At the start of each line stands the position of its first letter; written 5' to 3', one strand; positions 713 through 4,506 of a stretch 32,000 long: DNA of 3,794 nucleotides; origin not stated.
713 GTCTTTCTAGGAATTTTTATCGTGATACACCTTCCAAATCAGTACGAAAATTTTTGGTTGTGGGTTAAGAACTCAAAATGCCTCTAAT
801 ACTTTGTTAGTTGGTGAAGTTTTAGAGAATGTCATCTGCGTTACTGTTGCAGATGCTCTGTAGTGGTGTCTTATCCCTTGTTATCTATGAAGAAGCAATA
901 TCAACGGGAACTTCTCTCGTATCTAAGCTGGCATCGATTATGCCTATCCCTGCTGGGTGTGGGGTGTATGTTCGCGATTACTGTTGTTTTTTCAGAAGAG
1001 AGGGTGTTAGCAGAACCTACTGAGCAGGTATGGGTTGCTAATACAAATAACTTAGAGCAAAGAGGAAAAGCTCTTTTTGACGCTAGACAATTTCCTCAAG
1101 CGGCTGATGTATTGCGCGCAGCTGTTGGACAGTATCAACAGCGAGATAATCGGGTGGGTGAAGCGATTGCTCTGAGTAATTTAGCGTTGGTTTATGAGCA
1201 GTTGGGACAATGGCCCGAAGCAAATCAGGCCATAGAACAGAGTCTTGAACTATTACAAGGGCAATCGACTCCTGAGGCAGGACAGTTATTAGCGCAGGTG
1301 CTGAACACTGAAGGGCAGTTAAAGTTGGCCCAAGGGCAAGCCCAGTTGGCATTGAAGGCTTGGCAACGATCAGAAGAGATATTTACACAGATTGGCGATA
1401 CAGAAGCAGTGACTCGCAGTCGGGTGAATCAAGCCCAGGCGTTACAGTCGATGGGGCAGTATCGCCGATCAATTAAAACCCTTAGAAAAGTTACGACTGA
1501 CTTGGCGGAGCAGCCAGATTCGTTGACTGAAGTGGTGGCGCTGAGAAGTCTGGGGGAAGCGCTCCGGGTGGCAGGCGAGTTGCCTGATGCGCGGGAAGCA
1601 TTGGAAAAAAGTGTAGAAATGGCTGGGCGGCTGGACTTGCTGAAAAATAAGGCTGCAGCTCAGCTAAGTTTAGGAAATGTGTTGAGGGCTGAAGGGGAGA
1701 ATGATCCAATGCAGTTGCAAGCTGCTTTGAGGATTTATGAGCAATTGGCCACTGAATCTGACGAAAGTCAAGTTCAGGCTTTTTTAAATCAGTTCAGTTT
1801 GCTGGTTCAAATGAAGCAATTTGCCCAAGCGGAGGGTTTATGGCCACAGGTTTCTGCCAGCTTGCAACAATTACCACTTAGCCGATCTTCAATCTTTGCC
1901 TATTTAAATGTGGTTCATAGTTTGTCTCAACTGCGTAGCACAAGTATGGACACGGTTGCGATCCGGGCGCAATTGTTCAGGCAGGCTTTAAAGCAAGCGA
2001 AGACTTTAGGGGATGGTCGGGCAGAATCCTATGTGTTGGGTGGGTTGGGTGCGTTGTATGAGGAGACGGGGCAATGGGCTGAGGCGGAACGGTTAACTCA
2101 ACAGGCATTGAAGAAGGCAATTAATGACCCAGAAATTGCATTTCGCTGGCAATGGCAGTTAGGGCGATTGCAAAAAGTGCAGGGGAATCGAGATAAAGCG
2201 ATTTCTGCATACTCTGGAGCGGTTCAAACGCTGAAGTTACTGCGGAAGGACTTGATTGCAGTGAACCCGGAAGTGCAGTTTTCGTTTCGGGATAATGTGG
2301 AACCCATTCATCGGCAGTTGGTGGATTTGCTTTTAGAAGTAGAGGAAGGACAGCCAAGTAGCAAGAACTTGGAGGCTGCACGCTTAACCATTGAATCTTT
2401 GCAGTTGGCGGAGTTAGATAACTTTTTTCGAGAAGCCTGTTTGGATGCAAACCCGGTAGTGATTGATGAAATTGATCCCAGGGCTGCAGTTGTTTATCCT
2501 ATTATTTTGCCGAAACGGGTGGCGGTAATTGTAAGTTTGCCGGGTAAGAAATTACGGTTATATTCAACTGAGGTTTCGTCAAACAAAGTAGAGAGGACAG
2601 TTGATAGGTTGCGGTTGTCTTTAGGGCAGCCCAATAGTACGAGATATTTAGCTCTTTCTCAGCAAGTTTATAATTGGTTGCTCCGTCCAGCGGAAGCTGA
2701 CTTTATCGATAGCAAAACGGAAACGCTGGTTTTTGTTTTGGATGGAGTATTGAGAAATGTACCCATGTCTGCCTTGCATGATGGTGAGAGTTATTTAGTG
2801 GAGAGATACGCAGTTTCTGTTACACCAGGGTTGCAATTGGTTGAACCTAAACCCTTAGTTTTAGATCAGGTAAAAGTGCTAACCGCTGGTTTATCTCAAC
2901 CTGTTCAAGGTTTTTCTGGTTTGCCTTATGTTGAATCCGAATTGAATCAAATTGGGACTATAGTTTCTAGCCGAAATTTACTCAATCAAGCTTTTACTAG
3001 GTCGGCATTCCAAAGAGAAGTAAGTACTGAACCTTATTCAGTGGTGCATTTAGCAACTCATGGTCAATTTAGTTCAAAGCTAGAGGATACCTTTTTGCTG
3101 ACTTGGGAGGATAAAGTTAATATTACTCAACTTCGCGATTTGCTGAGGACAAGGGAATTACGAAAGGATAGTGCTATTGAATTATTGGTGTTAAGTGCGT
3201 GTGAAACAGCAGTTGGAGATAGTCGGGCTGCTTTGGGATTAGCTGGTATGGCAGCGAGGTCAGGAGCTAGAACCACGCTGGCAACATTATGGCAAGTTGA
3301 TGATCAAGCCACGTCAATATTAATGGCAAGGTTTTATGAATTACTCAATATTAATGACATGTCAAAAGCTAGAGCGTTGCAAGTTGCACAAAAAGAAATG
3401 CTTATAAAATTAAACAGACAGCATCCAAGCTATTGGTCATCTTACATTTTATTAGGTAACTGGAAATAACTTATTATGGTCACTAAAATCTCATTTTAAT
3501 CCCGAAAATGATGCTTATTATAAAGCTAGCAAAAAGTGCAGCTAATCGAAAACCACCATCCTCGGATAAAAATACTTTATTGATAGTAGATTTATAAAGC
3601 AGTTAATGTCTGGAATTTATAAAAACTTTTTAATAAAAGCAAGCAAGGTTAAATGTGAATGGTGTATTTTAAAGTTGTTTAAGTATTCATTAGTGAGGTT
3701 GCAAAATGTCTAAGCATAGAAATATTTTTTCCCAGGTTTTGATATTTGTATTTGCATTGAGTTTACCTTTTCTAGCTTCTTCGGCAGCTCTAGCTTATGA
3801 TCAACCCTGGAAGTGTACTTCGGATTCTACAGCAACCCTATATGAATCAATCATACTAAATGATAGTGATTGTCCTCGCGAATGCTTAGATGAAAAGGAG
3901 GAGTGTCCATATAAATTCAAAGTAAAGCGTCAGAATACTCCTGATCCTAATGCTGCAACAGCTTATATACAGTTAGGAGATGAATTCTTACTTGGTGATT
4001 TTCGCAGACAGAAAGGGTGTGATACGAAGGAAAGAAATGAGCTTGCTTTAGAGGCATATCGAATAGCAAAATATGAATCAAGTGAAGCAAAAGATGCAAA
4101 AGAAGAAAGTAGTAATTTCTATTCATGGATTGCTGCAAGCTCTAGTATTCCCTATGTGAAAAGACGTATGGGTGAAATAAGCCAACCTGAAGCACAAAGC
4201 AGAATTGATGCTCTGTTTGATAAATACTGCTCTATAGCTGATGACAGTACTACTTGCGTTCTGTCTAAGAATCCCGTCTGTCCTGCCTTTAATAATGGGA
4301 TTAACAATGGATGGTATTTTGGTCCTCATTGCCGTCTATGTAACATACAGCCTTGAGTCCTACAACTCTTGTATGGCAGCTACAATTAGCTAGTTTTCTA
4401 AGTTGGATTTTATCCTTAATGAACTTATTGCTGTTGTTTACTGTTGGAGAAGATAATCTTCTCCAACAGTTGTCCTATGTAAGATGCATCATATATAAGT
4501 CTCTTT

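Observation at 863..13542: Envelope module built around two CHAT proteases, a CHASE2 sensor, a TPS exoprotein and a sigma-like factor, with no assigned function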

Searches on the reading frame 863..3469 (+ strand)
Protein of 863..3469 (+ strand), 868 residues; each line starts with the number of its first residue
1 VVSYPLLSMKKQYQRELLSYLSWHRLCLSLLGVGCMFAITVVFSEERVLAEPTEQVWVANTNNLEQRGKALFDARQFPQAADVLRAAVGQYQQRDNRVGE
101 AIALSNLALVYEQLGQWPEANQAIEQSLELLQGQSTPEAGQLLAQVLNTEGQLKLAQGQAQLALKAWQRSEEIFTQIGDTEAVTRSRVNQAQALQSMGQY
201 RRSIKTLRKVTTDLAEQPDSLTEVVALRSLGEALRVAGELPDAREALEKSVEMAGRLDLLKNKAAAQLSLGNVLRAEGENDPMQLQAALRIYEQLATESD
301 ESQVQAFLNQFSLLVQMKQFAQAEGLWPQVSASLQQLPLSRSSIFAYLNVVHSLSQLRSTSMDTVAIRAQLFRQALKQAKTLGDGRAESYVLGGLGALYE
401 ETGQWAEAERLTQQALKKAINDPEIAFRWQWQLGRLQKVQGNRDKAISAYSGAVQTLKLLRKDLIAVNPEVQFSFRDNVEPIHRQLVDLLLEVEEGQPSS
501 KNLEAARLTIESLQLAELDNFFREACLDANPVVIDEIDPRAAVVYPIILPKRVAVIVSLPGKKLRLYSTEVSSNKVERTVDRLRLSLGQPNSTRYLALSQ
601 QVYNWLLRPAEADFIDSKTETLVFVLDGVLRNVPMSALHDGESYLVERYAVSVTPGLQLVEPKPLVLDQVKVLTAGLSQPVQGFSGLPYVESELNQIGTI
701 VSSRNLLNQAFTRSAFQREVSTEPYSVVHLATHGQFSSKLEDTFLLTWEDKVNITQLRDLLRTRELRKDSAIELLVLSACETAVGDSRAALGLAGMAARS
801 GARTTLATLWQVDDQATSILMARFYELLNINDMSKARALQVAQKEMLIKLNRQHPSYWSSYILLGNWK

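Call 4: search_protein_families(library=pfam, proteins=[window:863-3469:+], max_evalue=0.01)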
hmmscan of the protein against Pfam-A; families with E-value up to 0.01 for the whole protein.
window:863-3469:+ (868 aa): 16 families
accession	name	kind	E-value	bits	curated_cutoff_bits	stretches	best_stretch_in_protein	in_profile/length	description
PF12770.12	CHAT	-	4.4e-57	194.2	24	1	597-866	2-289/289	CHAT domain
PF13424.12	TPR_12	-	6.6e-25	87.6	30.1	4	60-132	4-76/77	Tetratricopeptide repeat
PF07719.23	TPR_2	-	4.9e-18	64.1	27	2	101-130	1-30/34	Tetratricopeptide repeat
PF00515.34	TPR_1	-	3.1e-13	49.3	27.8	0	101-130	1-30/34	Tetratricopeptide repeat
PF13176.12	TPR_7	-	1.3e-11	44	27.9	2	103-134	1-32/36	Tetratricopeptide repeat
PF13428.12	TPR_14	-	1.1e-10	41.5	23.5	0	395-428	7-40/44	Tetratricopeptide repeat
PF13432.12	TPR_16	-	2.5e-09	37.9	32.7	1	67-128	3-58/65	Tetratricopeptide repeat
PF17874.7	TPR_MalT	-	1.1e-06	28.7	45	1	219-305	35-116/336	MalT-like TPR region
PF13374.12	TPR_10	-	1.7e-06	28.3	27.5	0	103-130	4-31/42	Tetratricopeptide repeat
PF13174.12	TPR_6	-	1.9e-05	25.4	26.3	0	103-126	2-25/33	Tetratricopeptide repeat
PF14938.12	SNAP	-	2.4e-05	24.4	25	0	242-371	92-219/282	Soluble NSF attachment protein, SNAP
PF13181.12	TPR_8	-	0.00014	22.2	25.7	0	185-211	2-28/34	Tetratricopeptide repeat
PF11817.14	Foie-gras_1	-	0.0026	18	23.3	0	355-415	152-214/257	Foie gras liver health family 1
PF14559.12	TPR_19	-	0.0031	18.3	25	0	370-425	12-61/68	Tetratricopeptide repeat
PF04212.24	MIT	-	0.0049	17.4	30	0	100-132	3-35/66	MIT (microtubule interacting and transport) domain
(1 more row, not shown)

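Call 5: search_protein_families(library=ncbifam, proteins=[window:863-3469:+], max_evalue=0.01)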
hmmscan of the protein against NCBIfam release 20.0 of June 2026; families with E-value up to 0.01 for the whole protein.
window:863-3469:+ (868 aa): 9 families
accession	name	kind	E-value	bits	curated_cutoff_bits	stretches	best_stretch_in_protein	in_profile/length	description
NF041717.1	HaaA_phane_TPR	equivalog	1.1e-12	47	1125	1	65-307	596-837/882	cyclophane-containing RiPP biosynthesis TPR protein HaaT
NF053617.1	SARPRegAfsRStmc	equivalog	9.2e-10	37.1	1430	2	57-133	772-848/986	SARP-family global regulator AfsR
NF040959.1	MamA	equivalog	5.1e-07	29.4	200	0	385-455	101-167/204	magnetosome protein MamA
NF053720.1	NsdA_fam_reg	subfamily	3e-06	27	75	2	70-257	210-401/432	NsdA family TPR-like regulatory protein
NF053520.1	HK_Porph_FimS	equivalog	5e-05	21.7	600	1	62-309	45-288/618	sensor histidine kinase FimS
NF058541.1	SusR_regulator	equivalog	0.00012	21.4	480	0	163-305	61-201/515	SusR family glycan utilization regulator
NF052312.1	T9SS_PorW_SprE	equivalog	0.00021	20.1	250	0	66-272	146-336/716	type IX secretion system periplasmic lipoprotein PorW/SprE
TIGR02795.1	tol_pal_ybgF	equivalog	0.0029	18.2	90.1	0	67-126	45-101/119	tol-pal system protein YbgF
NF047507.1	TPR_BatC_Lepto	exception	0.0029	17.1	175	0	401-455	70-124/214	TPR repeat-containing protein BatC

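Call 101: search_protein_families(library=padloc, proteins=[window:863-3469:+], max_evalue=0.01)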
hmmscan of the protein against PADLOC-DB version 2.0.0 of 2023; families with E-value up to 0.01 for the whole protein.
window:863-3469:+ (868 aa): 2 families
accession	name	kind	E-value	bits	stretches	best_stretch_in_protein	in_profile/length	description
PDLC01169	TPR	-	1.5e-10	38.9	2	372-486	132-234/252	TPR repeats containing protein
PDLC03831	BovA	-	1.1e-05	22.3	1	733-826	513-597/720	-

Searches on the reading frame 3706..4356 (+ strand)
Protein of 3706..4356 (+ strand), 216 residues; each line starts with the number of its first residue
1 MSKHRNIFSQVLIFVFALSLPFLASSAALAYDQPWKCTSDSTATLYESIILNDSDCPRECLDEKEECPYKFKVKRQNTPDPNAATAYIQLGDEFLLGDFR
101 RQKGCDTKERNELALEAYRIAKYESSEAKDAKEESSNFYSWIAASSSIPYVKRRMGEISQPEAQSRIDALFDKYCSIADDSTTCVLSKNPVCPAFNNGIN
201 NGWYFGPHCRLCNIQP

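Call 4: search_protein_families(library=pfam, proteins=[window:3706-4356:+], max_evalue=0.01)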
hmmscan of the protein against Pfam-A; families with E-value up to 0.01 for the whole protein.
window:3706-4356:+ (216 aa): 0 families

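Call 5: search_protein_families(library=ncbifam, proteins=[window:3706-4356:+], max_evalue=0.01)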
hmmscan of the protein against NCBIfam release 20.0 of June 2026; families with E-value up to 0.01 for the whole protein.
window:3706-4356:+ (216 aa): 0 families

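Call 6: search_protein_families(library=pfam, proteins=[window:3706-4356:+], max_evalue=10)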
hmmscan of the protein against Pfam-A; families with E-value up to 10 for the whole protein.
window:3706-4356:+ (216 aa): 0 families

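Call 101: search_protein_families(library=padloc, proteins=[window:3706-4356:+], max_evalue=0.01)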
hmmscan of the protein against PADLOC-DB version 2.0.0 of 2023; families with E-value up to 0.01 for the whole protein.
window:3706-4356:+ (216 aa): 0 families
